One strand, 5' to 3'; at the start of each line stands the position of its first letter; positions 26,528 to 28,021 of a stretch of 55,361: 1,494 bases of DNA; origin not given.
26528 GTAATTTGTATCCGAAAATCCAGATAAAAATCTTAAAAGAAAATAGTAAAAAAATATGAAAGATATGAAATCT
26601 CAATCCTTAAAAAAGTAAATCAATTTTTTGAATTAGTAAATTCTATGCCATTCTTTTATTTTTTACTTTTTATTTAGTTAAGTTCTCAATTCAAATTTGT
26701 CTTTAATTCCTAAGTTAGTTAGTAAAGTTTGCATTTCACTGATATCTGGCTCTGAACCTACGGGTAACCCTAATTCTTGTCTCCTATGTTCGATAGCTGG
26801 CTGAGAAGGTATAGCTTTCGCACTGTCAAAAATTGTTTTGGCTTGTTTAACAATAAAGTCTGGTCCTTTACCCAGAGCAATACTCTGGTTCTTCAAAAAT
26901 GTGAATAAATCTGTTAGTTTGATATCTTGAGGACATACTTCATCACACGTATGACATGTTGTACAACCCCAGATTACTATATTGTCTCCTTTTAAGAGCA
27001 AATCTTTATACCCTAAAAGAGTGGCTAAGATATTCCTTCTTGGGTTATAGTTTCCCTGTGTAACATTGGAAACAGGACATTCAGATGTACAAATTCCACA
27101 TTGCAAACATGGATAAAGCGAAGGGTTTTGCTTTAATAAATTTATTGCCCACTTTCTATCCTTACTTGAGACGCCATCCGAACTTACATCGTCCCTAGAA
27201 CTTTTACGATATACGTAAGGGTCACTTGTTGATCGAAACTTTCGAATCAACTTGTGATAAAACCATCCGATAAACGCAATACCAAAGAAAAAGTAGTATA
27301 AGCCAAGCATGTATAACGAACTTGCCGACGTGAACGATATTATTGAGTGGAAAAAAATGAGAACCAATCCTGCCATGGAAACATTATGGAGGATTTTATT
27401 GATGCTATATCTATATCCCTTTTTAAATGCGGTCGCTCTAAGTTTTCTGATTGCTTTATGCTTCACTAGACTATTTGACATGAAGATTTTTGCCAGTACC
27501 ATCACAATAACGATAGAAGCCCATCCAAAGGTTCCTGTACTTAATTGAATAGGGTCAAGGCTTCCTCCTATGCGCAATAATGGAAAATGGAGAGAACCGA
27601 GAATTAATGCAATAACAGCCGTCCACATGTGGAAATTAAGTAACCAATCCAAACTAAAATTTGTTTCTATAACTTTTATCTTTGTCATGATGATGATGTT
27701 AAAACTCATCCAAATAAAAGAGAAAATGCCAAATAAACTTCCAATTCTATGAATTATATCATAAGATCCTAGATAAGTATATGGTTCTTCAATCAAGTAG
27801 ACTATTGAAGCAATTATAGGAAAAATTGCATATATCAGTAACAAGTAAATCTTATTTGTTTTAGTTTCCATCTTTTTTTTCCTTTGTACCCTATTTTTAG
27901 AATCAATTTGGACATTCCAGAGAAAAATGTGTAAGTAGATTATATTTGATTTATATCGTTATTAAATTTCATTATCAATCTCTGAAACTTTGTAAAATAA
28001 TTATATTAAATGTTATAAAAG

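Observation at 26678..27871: NOX/ferric-reductase-type bis-heme membrane domain fused to an HdrC-like di-cluster domain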

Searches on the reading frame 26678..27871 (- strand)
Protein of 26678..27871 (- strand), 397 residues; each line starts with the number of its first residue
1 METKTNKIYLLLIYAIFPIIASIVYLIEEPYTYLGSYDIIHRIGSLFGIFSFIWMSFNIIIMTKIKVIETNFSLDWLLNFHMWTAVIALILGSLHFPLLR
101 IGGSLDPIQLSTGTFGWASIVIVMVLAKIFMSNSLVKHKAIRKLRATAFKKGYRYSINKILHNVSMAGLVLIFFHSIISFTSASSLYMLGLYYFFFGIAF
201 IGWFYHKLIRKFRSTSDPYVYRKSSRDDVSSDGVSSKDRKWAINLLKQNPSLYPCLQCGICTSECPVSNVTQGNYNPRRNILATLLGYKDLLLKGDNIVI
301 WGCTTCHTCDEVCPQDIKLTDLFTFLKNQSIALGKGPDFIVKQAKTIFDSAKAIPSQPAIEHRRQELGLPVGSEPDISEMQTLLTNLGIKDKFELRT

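Call 3: search_protein_families(library=pfam, proteins=[window:26678-27871:-], max_evalue=1)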
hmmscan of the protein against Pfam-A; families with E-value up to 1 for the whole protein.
window:26678-27871:- (397 aa): 16 families
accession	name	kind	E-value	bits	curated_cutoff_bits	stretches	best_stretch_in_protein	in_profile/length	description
PF13183.11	Fer4_8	-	7.7e-13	49.2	27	1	252-317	2-68/68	4Fe-4S dicluster domain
PF13187.11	Fer4_9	-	3.7e-08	33.7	27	1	255-316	2-50/52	4Fe-4S dicluster domain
PF13534.11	Fer4_17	-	4.9e-08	33.8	22.2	1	255-317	2-60/61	4Fe-4S dicluster domain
PF13237.11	Fer4_10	-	1.5e-07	31.6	25.5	1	254-314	8-53/53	4Fe-4S dicluster domain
PF13484.11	Fer4_16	-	3.9e-07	31.2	30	1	255-315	2-65/66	4Fe-4S double cluster binding domain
PF12838.12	Fer4_7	-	4.4e-06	27.5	27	1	255-317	2-52/52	4Fe-4S dicluster domain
PF06011.17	TRP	-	6.4e-05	22.4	28.5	1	118-215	160-258/426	Transient receptor potential (TRP) ion channel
PF14697.11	Fer4_21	-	0.0019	18.7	35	2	255-269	41-55/59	4Fe-4S dicluster domain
PF12797.12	Fer4_2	-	0.0031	17.8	24.5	2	254-267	9-22/22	4Fe-4S binding domain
PF12798.12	Fer4_3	-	0.0047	18.1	27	1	303-317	1-15/15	4Fe-4S binding domain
PF01794.25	Ferric_reduct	-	0.0073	16.8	28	1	47-171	1-119/121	Ferric reductase like transmembrane component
PF13746.11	Fer4_18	-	0.019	15.6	27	1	302-321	60-79/114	4Fe-4S dicluster domain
PF25160.1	LdpA_Fe-S-bd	-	0.068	13.4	27.6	1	254-275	27-48/49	LdpA Fe-S cluster-binding domain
PF00037.32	Fer4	-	0.07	13.4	21.1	1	255-267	8-20/24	4Fe-4S binding domain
PF17179.9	Fer4_22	-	0.16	13.2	27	0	255-268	2-15/95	4Fe-4S dicluster domain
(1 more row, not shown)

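Call 4: search_protein_families(library=ncbifam, proteins=[window:26678-27871:-], max_evalue=1)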
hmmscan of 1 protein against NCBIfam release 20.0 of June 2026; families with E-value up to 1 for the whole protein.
window:26678-27871:- (397 aa): 59 families (the best 25 are shown)
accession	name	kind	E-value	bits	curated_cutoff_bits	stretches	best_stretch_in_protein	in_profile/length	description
TIGR03290.1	CoB_CoM_SS_C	equivalog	2.6e-22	79.3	160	1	255-373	4-118/144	CoB--CoM heterodisulfide reductase subunit C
NF041890.1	hdrC_Methbact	equivalog_domain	1.3e-16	60.8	270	1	249-340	25-111/192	ferredoxin:CoB-CoM heterodisulfide reductase subunit HdrC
NF038018.1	qmoC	equivalog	2.1e-13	50.5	300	1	251-344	16-105/360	quinone-interacting membrane-bound oxidoreductase complex subunit QmoC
NF041779.1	hetero_SS_HdrC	equivalog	6.1e-11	42.2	350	1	253-332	31-105/198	ferredoxin:CoB-CoM heterodisulfide reductase subunit HdrC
NF008369.0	PRK11168.1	equivalog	2.6e-10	39.7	278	1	249-329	7-86/401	anaerobic glycerol-3-phosphate dehydrogenase subunit C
NF004898.0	PRK06259.1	equivalog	1.4e-09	37.1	385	1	242-320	123-205/488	fumarate reductase (CoM/CoB) subunit TfrB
TIGR00384.1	dhsB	subfamily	3.2e-08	33.3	88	1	218-320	112-215/222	succinate dehydrogenase and fumarate reductase iron-sulfur protein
TIGR00273.1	TIGR00273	equivalog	2.4e-06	26.7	444.8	1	253-337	293-379/432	LutB/LldF family L-lactate oxidation iron-sulfur protein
NF009226.0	PRK12576.1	equivalog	2.8e-06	26.9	344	1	254-330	155-237/317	succinate dehydrogenase/fumarate reductase iron-sulfur subunit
TIGR03379.1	glycerol3P_GlpC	equivalog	3.5e-06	26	279.9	1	251-329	3-80/397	anaerobic glycerol-3-phosphate dehydrogenase subunit GlpC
NF004616.0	PRK05950.1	subfamily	3.7e-06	26.3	228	1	246-329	140-232/238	succinate dehydrogenase iron-sulfur subunit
NF038196.1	ferrodoxin_EFR1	subfamily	1.2e-05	25.4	75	1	253-277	184-208/242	EFR1 family ferrodoxin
NF009227.0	PRK12577.1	equivalog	1.5e-05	23.8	349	1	255-330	154-238/330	succinate dehydrogenase/fumarate reductase iron-sulfur subunit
NF045670.1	quin_L_LdhH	equivalog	5.1e-05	21.7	800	1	251-331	302-384/706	L-lactate dehydrogenase (quinone) large subunit LdhH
NF058577.1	FdxA_fam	equivalog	0.00017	21.7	65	1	255-274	9-28/52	4Fe-4S ferredoxin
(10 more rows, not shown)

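Call 5: search_solved_structures(query=window:26678-27871:-, max_evalue=10, show_alignments=3)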
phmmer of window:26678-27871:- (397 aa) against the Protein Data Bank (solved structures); distinct sequences matched with E-value up to 10: 62 (the best 60 are shown).
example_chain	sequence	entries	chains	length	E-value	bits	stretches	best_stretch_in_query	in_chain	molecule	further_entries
5odc_C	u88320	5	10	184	1e-19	74.1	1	251-390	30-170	Heterodisulfide reductase, subunit C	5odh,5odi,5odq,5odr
9sfi_E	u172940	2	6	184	1.1e-17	67.4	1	247-389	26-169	H(2)/formate:CoB-CoM heterodisulfide,ferredoxin reductase subunit C2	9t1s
7bkb_C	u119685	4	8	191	1.1e-14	57.6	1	244-373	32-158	CoB--CoM heterodisulfide reductase subunit C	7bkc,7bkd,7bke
8rvv_C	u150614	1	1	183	1.9e-13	53.5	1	249-369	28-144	H(2):CoB-CoM heterodisulfide,ferredoxin reductase subunit C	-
8rvu_c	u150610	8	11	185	1.9e-13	53.4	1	249-369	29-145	H(2):CoB-CoM heterodisulfide,ferredoxin reductase subunit C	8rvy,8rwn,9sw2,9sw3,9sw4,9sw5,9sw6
8rja_F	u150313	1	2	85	0.0026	20.1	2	254-283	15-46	NAD(P)H-quinone oxidoreductase subunit I, chloroplastic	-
7bkb_K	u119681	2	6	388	0.0038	19.5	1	254-337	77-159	Formylmethanofuran dehydrogenase, subunit F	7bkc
9ojn_A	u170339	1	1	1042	0.005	19.2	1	296-327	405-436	Iron-sulfur-binding reductase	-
6lum_B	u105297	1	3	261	0.013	17.8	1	252-326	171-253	Succinate dehydrogenase subunit B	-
1clf_A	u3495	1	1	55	0.017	17.4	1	254-274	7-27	FERREDOXIN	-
2bs2_B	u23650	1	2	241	0.04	16.2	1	253-333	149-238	QUINOL-FUMARATE REDUCTASE IRON-SULFUR SUBUNIT B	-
2fug_9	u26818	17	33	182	0.05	15.8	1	234-316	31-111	NADH-quinone oxidoreductase chain 9 | NADH-QUINONE OXIDOREDUCTASE SUBUNIT 9 | NADH-quinone oxidoreductase subunit I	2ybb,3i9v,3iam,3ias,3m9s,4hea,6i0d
1e7p_B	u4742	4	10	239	0.056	15.7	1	253-332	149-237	Fumarate reductase iron-sulfur subunit | FUMARATE REDUCTASE IRON-SULFUR PROTEIN | QUINOL-FUMARATE REDUCTASE IRON-SULFUR SUBUNIT B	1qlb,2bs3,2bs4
8b9z_I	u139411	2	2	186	0.093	15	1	251-290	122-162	NADH dehydrogenase (ubiquinone) 23 kDa subunit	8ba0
5lc5_I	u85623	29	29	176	0.13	14.5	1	252-293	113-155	NADH dehydrogenase [ubiquinone] iron-sulfur protein 8, mitochondrial | Mitochondrial complex I, TYKY subunit | NADH:ubiquinone oxidoreductase core subunit S8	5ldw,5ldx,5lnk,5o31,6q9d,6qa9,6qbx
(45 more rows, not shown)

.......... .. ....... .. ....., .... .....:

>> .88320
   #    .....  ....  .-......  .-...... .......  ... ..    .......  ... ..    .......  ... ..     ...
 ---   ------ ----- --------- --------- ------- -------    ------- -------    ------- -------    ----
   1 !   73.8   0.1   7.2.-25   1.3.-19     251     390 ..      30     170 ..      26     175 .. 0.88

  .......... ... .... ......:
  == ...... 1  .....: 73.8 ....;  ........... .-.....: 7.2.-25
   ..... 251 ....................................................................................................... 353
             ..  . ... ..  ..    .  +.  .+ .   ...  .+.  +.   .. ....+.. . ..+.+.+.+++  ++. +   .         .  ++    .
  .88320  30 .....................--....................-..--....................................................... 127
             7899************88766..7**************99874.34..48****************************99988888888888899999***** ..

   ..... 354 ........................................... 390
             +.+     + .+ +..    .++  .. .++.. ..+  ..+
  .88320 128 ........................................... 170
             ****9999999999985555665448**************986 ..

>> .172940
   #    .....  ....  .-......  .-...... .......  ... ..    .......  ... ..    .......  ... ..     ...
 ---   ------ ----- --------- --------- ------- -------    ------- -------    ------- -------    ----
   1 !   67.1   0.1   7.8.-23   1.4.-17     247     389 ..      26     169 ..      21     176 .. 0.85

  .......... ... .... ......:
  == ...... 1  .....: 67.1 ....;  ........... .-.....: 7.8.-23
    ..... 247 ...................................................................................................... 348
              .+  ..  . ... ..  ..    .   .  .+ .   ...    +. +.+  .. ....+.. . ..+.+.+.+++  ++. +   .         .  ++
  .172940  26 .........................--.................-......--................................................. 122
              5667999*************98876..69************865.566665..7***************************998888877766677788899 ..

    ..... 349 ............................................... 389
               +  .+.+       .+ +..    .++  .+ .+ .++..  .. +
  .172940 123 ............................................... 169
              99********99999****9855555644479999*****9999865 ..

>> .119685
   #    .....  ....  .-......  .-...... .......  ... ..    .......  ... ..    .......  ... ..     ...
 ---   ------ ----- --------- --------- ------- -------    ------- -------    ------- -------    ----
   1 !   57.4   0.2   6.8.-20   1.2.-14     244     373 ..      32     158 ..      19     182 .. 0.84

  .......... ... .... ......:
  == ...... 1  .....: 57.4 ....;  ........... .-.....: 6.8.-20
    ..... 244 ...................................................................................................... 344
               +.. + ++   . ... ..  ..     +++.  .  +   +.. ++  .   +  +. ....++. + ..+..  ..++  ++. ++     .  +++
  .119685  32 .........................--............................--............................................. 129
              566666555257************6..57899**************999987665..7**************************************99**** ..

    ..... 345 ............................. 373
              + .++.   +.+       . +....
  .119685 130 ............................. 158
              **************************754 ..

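Call 6: find_homologous_proteins(query=window:26678-27871:-, max_evalue=0.001)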
Query window:26678-27871:- (397 aa): 134 proteins with E <= 0.001 among 4445 candidates; the best 120 are listed.
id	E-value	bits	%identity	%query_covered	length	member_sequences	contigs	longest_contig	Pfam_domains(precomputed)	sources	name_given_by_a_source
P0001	4.1e-266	900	100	100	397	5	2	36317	PF13484.12,PF12838.13,PF13534.12,PF13237.12,PF13183.12,PF13187.12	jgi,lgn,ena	-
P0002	8.8e-238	807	89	100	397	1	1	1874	PF13484.12,PF12838.13,PF13534.12,PF13237.12,PF13183.12,PF13187.12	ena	-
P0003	6.0e-224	761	83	100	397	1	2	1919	PF13484.12,PF12838.13,PF13534.12,PF13237.12,PF13183.12,PF13187.12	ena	-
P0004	9.4e-221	751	82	100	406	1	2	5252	PF13484.12,PF12838.13,PF13534.12,PF13237.12,PF13183.12,PF13187.12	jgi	-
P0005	5.3e-219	745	81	100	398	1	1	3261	PF13484.12,PF13534.12,PF13237.12,PF13183.12,PF13187.12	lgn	-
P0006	2.5e-215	733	80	100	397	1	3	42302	PF01794.26,PF13484.12,PF12838.13,PF13534.12,PF13237.12,PF13183.12,PF13187.12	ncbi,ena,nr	ncbi:MAG: 4Fe-4S dicluster domain-containing protein [Candidatus Lokiarchaeota archaeon]|nr:4Fe-4S d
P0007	3.4e-215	733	80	100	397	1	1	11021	PF13484.12,PF12838.13,PF13534.12,PF13237.12,PF13183.12,PF13187.12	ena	-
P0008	7.1e-215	732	80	100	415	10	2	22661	PF13484.12,PF13534.12,PF13237.12,PF13183.12,PF13187.12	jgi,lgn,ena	-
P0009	4.9e-214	729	79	100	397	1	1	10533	PF13746.12,PF13484.12,PF12838.13,PF13534.12,PF13237.12,PF13183.12,PF13187.12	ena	-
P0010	3.1e-213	726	79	100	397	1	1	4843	PF13484.12,PF12838.13,PF13534.12,PF13237.12,PF13183.12,PF13187.12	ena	-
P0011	1.0e-212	724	78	100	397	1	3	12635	PF13484.12,PF13534.12,PF13183.12,PF13187.12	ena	-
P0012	2.0e-212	723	79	100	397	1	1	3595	PF13484.12,PF12838.13,PF13534.12,PF13237.12,PF13183.12,PF13187.12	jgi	-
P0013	6.1e-212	722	78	100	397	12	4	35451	PF13484.12,PF12838.13,PF13534.12,PF13237.12,PF13183.12,PF13187.12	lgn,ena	-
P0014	6.1e-212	722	78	100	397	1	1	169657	PF13484.12,PF12838.13,PF13534.12,PF13237.12,PF13183.12,PF13187.12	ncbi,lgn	-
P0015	6.8e-212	722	78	100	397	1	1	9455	PF13484.12,PF12838.13,PF13534.12,PF13237.12,PF13183.12,PF13187.12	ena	-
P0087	1.2e-139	484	53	100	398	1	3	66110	PF13484.12,PF13534.12,PF13183.12,PF13187.12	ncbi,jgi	ncbi:MAG: 4Fe-4S dicluster domain-containing protein [Promethearchaeota archaeon]|jgi:heterodisulfid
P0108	3.0e-121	423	48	99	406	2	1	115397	PF13484.12,PF13534.12,PF13237.12,PF13183.12,PF13187.12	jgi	-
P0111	7.0e-118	412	47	99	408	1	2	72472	PF13484.12,PF13534.12,PF13183.12,PF13187.12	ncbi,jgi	ncbi:MAG: 4Fe-4S dicluster domain-containing protein [Promethearchaeota archaeon]|jgi:heterodisulfid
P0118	7.0e-112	392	44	99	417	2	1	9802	PF13484.12,PF12838.13,PF13534.12,PF13237.12,PF13183.12,PF13187.12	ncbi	-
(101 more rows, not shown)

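Call 9: search_solved_structures(query=A1, max_evalue=10, show_alignments=0)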
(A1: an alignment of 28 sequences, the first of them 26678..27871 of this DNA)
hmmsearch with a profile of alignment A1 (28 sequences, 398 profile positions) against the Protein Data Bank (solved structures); distinct sequences matched with E-value up to 10: 84 (the best 60 are shown).
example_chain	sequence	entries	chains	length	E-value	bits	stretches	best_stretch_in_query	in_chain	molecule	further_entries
5odc_C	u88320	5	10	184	4.5e-28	101.3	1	252-394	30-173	Heterodisulfide reductase, subunit C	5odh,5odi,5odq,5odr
9sfi_E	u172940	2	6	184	1.8e-26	96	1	248-394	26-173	H(2)/formate:CoB-CoM heterodisulfide,ferredoxin reductase subunit C2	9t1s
7bkb_C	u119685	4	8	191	5.8e-23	84.4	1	235-392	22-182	CoB--CoM heterodisulfide reductase subunit C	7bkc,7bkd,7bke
8rvv_C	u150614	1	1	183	8.8e-23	83.9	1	251-394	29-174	H(2):CoB-CoM heterodisulfide,ferredoxin reductase subunit C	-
8rvu_c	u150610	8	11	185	9e-23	83.8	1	251-394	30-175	H(2):CoB-CoM heterodisulfide,ferredoxin reductase subunit C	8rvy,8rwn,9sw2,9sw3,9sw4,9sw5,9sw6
6lum_B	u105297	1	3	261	3.3e-06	29.3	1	255-329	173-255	Succinate dehydrogenase subunit B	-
2bs2_B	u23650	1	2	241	0.00024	23.1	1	206-333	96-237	QUINOL-FUMARATE REDUCTASE IRON-SULFUR SUBUNIT B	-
1e7p_B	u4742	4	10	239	0.00031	22.8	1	205-332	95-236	Fumarate reductase iron-sulfur subunit | FUMARATE REDUCTASE IRON-SULFUR PROTEIN | QUINOL-FUMARATE REDUCTASE IRON-SULFUR SUBUNIT B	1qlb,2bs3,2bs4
1kf6_B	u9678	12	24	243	0.00039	22.5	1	255-330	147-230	FUMARATE REDUCTASE IRON-SULFUR PROTEIN | Fumarate reductase iron-sulfur subunit | Fumarate reductase (Anaerobic), Fe-S subunit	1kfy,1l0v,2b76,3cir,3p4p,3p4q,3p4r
8rvu_E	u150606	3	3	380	0.00086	21.3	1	255-336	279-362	Formate dehydrogenase, beta subunit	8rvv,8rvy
1clf_A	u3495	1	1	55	0.0012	20.9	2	255-275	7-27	FERREDOXIN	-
8rja_F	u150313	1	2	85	0.0026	19.7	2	255-316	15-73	NAD(P)H-quinone oxidoreductase subunit I, chloroplastic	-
7ar7_I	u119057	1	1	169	0.0029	19.6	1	254-296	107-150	NADH dehydrogenase [ubiquinone] iron-sulfur protein 8-A, mitochondrial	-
1yq3_B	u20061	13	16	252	0.0033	19.4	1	234-337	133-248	succinate dehydrogenase Ip subunit | Succinate dehydrogenase [ubiquinone] iron-sulfur subunit, mitochondrial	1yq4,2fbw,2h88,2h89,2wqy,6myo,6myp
5xmj_B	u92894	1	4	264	0.004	19.1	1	253-332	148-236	Succinate dehydrogenase iron-sulfur subunit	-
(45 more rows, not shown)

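Call 16: predict_structure(alignment_id=A1)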
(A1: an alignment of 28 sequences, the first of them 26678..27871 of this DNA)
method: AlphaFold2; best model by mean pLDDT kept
length: 397 residues; sequences in the alignment: 28
mean_pLDDT: 68.9   pTM: 0.58
mean pLDDT of the five models: 68.9, 64.8, 62.0, 59.3, 58.5
residues with pLDDT >= 90: 24; 70-90: 183; 50-70: 125; < 50: 65
segments of 3 or more residues with pLDDT < 50: 155-158, 214-224, 259-264, 297-302, 307-316, 346-355, 388-397
pLDDT, mean of each block of 10 residues (from residue 1): 65 84 84 79 90 87 71 68 85 88 80 85 76 70 76 54 73 86 82 91 72 48 53 70 75 57 54 65 79 59 47 48 66 60 51 52 72 52 52 43
secondary structure, 60 per line:
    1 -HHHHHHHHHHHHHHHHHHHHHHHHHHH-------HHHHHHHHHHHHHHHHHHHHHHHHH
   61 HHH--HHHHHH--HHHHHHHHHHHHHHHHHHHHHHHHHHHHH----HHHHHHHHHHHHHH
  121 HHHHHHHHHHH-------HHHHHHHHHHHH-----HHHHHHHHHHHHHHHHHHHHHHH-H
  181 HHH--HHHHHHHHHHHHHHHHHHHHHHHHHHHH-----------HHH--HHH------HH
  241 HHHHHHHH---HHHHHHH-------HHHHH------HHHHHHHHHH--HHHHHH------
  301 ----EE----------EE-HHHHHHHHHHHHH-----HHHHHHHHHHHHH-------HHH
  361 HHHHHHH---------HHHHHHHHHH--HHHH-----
elements in order: H2-28 H36-63 H66-71 H74-102 H107-131 H139-150 H156-178 H180-183 H186-213 H239-248 H252-258 H266-270 H277-286 H289-294 H320-332 H338-350 H358-367 H377-386 H389-392

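Call 19: fold_search(model_id=the predicted structure, library=pdb)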
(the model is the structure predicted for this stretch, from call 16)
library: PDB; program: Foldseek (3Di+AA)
matches with E <= 10: 39; with E <= 0.001: 0
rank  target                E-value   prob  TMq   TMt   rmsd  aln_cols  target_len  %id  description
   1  5odc_C                1.7e-03  1.00  0.30  0.55   4.9       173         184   32  Heterodisulfide reductase / [NiFe]-hydrogenase complex from Methanothermococcus thermolithotrophicus at 2.3 A resoluti (released 2017-08-30)
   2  5odh_I                2.2e-03  1.00  0.30  0.56   4.9       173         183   32  Heterodisulfide reductase / [NiFe]-hydrogenase complex from Methanothermococcus thermolithotrophicus soaked with heter (released 2017-08-30)
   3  4o6y_B                2.3e-01  1.00  0.32  0.54   6.6       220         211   10  Crystal Structure of Cytochrome b561 (released 2014-02-05)
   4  4o6y_A                3.8e-01  0.99  0.32  0.54   6.7       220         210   10  Crystal Structure of Cytochrome b561 (released 2014-02-05)
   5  5zle                  3.9e-01  0.99  0.33  0.52   6.8       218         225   11  Human duodenal cytochrome b (Dcytb) in substrate free form (released 2018-10-31)
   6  4o7g_A                5.1e-01  0.98  0.32  0.54   6.6       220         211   10  Crystal Structure of Ascorbate-bound Cytochrome b561, crystal soaked in 1 M L-ascorbate for 40 minutes (released 2014-02-05)
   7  4o7g_B                7.5e-01  0.97  0.33  0.55   6.4       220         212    9  Crystal Structure of Ascorbate-bound Cytochrome b561, crystal soaked in 1 M L-ascorbate for 40 minutes (released 2014-02-05)
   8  7k2t_D                1.5e+00  0.23  0.19  0.26  16.4       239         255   15  Mg2+/ATP-bound structure of the full-length WzmWzt O antigen ABC transporter in lipid nanodiscs (released 2021-01-13)
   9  5o0t                  1.5e+00  0.41  0.26  0.39   8.3       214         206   17  CRYSTAL STRUCTURE OF TRANS-MEMBRANE DOMAIN OF Cylindrospermum stagnale NADPH-OXIDASE 5 (NOX5) (released 2017-06-28)
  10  7d3e_A                2.0e+00  0.51  0.29  0.10   9.1       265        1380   16  Cryo-EM structure of human DUOX1-DUOXA1 in low-calcium state (released 2020-12-09)
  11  8ucd_B                2.4e+00  0.72  0.31  0.47   6.7       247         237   12  Cryo-EM structure of human STEAP1 in complex with AMG 509 Fab (released 2023-11-22)
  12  6wxr_A                2.4e+00  0.63  0.32  0.13   6.5       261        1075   15  CryoEM structure of mouse DUOX1-DUOXA1 complex in the absence of NADPH (released 2020-09-02)
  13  4tq3_B                2.5e+00  0.11  0.16  0.19  15.5       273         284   10  Structure of a UbiA homolog from Archaeoglobus fulgidus bound to GPP and Mg2+ (released 2014-07-16)
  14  7znq_Y                2.5e+00  0.06  0.13  0.17  19.9       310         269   12  ABC transporter complex NosDFYL in GDN (released 2022-08-03)
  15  8u86_A                2.6e+00  0.84  0.33  0.30   4.8       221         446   14  Structural Basis of Human NOX5 Activation (released 2024-05-01)
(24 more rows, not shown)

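Call 21: find_encoding_contigs(protein=P0014, flank=10000, max_places=2)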
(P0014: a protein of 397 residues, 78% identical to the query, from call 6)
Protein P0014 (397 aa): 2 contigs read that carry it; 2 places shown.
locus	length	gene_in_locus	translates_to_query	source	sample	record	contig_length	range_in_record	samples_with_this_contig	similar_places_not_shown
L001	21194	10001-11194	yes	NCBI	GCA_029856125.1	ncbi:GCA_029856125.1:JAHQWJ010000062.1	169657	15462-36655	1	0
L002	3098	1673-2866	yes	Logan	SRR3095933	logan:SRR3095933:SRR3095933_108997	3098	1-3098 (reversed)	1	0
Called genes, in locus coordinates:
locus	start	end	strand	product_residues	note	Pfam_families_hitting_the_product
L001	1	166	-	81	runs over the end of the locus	PF09082:DUF1922 (weak)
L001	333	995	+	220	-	-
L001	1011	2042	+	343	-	PF01384:PHO4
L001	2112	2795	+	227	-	PF01865:PhoU_div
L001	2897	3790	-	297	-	PF08271:Zn_Ribbon_TF, PF00382:TFIIB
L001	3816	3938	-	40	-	-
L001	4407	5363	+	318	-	PF00512:HisKA, PF00072:Response_reg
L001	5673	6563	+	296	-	PF00512:HisKA (weak), PF00072:Response_reg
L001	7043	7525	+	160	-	-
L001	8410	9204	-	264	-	PF09883:DUF2110 (faint), PF24873:DUF2110_C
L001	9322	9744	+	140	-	-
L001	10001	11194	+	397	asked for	PF13187:Fer4_9, PF13237:Fer4_10 (weak), PF12838:Fer4_7 (weak), PF13183:Fer4_8, PF13484:Fer4_16 (weak), PF13534:Fer4_17 (weak)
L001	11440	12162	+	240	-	PF10584:Proteasome_A_N, PF00227:Proteasome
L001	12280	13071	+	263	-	PF01172:SBDS_N, PF09377:SBDS_domain_II, PF20268:SBDS_C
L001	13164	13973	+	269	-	PF22625:ECR1_N_2 (weak)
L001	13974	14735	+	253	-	PF01138:RNase_PH, PF03725:RNase_PH_C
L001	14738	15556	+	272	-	PF01138:RNase_PH, PF03725:RNase_PH_C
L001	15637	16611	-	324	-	PF23213: (weak), PF23212:DUF7064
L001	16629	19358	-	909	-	PF01326:PPDK_N, PF27448:Rph_4th, PF00391:PEP-utilizers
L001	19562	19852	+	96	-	PF01780:Ribosomal_L37ae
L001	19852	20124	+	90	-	PF09341:Pcc1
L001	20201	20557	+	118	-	PF01920:Prefoldin_2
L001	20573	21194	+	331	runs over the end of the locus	PF01368:DHH, PF02272:DHHA1 (weak)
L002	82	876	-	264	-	PF09883:DUF2110 (faint), PF24873:DUF2110_C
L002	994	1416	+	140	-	-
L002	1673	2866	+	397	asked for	PF13187:Fer4_9, PF13237:Fer4_10 (weak), PF12838:Fer4_7 (weak), PF13183:Fer4_8, PF13484:Fer4_16 (weak), PF13534:Fer4_17 (weak)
